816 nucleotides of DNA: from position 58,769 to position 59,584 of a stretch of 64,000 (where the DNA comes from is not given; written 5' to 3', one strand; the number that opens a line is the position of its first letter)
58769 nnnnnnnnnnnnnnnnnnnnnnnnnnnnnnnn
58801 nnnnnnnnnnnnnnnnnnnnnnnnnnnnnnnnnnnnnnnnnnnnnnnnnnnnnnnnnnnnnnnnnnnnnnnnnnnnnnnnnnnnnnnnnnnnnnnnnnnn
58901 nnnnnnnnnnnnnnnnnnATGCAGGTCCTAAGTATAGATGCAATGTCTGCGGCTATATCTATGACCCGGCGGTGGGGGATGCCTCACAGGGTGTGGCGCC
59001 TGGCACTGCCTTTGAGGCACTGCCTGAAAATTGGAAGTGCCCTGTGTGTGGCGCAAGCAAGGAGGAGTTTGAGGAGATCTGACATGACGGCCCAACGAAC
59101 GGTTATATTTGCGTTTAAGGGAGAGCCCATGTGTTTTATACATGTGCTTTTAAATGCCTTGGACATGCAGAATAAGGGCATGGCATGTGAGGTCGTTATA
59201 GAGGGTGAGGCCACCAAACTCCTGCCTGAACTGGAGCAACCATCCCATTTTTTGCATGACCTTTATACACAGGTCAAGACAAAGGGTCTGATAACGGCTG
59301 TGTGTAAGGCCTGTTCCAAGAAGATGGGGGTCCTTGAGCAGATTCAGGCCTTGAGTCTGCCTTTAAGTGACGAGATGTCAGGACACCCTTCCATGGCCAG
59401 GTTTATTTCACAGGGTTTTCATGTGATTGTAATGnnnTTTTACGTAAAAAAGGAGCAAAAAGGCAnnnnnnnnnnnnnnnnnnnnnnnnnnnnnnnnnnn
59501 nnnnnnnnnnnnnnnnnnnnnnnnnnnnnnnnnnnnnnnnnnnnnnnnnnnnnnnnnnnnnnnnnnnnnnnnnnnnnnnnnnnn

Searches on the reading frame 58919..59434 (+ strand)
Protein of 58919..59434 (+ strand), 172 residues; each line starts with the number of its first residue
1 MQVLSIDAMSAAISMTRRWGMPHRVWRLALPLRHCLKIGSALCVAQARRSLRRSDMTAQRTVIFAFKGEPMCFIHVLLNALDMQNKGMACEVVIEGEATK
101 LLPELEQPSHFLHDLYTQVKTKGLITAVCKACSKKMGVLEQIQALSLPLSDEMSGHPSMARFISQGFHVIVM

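Call 42: search_protein_families(library=pfam, proteins=[window:58919-59434:+], max_evalue=0.001)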
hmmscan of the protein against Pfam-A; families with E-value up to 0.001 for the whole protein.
window:58919-59434:+ (172 aa): 1 family
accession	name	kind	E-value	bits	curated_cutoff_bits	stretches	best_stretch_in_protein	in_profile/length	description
PF02635.20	DsrE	-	0.00024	21.7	22.7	1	88-171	32-115/116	DsrE/DsrF-like family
